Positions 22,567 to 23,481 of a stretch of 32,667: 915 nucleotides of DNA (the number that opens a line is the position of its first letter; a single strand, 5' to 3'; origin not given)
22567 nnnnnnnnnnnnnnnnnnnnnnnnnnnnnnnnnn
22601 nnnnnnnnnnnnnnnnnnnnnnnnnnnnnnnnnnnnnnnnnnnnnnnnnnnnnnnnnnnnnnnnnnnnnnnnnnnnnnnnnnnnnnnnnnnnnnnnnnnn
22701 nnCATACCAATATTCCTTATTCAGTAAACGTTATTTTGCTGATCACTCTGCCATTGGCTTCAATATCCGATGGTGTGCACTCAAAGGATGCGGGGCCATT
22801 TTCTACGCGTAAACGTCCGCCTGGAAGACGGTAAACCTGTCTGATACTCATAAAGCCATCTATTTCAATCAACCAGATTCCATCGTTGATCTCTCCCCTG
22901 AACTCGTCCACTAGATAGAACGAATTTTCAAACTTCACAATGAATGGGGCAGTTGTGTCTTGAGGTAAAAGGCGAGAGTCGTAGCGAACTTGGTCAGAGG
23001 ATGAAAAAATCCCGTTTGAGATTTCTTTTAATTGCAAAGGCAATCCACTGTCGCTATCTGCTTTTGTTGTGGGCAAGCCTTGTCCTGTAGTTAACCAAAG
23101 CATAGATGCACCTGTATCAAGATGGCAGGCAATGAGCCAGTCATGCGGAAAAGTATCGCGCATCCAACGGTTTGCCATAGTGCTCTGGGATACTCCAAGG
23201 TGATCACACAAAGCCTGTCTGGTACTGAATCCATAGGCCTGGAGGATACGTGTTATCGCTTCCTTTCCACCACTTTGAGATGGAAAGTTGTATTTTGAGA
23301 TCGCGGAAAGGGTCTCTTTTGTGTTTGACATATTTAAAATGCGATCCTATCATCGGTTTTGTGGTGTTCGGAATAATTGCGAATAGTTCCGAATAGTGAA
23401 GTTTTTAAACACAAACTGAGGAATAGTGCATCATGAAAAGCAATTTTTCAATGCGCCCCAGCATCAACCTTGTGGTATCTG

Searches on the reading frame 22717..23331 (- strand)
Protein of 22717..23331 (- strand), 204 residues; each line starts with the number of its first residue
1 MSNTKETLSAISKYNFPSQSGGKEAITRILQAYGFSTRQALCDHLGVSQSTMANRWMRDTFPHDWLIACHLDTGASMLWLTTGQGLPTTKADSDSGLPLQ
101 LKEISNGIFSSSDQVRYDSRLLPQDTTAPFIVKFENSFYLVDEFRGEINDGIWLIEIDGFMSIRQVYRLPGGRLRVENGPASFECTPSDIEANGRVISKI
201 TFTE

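Call 3: search_protein_families(library=pfam, proteins=[window:22717-23331:-], max_evalue=1)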
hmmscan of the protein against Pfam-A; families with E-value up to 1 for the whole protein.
window:22717-23331:- (204 aa): 5 families
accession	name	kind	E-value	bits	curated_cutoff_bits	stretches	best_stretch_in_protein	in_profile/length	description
PF07022.19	Phage_CI_repr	-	3.2e-27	95.1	22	1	25-87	2-64/65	Bacteriophage CI repressor helix-turn-helix domain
PF16452.10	Phage_CI_C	-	2.8e-22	79.3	27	1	101-197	4-100/101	Bacteriophage CI repressor C-terminal domain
PF13693.12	HTH_35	-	0.0035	17.7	25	1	39-79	19-59/75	Winged helix-turn-helix DNA-binding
PF18024.7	HTH_50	-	0.0042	17.2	27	1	23-56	13-44/50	Helix-turn-helix domain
PF21048.2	Rad26-like_N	-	0.21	11.9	27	1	3-19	13-29/50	Rad26-like, N-terminal domain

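Call 4: search_protein_families(library=ncbifam, proteins=[window:22717-23331:-], max_evalue=1)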
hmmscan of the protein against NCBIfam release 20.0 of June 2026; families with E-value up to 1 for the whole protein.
window:22717-23331:- (204 aa): 0 families

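Call 6: search_protein_families(library=phrogs, proteins=[window:22717-23331:-], max_evalue=0.1)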
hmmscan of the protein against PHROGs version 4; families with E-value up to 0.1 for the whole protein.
window:22717-23331:- (204 aa): 7 families
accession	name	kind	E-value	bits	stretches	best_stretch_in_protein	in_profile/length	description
phrog_4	-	transcription regulation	1.5e-33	117.3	2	17-83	46-112/400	transcriptional repressor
phrog_34054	-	transcription regulation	6.4e-14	52.8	1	136-200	7-71/74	transcriptional repressor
phrog_9710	-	unknown function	1.2e-10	42.3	1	24-85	16-80/95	-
phrog_2328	-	transcription regulation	1.6e-05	25.7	1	37-98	30-92/128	transcriptional repressor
phrog_30908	-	unknown function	0.0028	18.6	1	135-200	63-127/130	-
phrog_8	-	transcription regulation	0.057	13.9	1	23-136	160-247/346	transcriptional regulator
phrog_725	-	transcription regulation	0.086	13.8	0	24-59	14-48/101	CII-like regulator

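Call 60: find_related_loci(query=window:22717-23331:-, collection=viral_contigs, flank=4500)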
Query window:22717-23331:- (204 aa) in viral_contigs; peptide patterns used: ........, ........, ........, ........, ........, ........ (x = any residue, [..] = any of these).
90 stretches matched a pattern; 85 encode a relative of the query (tblastn E <= 1e-3); the best 80 are kept; 80 distinct loci.
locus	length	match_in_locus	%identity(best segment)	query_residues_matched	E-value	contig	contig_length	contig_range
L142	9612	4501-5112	100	1-204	1e-139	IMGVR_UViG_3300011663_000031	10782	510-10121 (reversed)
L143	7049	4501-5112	100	1-204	1e-139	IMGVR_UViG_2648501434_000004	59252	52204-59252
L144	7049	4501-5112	100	1-204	1e-139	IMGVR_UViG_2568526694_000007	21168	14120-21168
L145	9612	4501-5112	100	1-204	1e-139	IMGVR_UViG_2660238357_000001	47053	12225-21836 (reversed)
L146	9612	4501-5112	100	1-204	1e-139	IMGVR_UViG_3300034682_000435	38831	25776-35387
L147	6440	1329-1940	100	1-204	2e-139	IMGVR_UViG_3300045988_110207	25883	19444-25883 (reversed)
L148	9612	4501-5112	100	1-204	2e-139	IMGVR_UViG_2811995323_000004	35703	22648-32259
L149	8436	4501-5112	100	1-204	2e-139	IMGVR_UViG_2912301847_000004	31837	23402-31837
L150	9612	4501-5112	100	1-204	2e-139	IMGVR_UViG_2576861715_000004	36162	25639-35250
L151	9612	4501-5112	100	1-204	3e-139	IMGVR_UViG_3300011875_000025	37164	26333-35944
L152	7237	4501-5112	100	1-204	1e-138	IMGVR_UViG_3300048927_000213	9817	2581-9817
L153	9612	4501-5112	99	1-204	1e-137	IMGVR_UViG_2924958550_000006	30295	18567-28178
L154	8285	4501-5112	99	1-204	5e-137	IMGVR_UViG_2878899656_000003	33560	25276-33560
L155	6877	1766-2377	93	1-204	5e-132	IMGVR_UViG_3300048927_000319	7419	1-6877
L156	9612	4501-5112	93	1-204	3e-131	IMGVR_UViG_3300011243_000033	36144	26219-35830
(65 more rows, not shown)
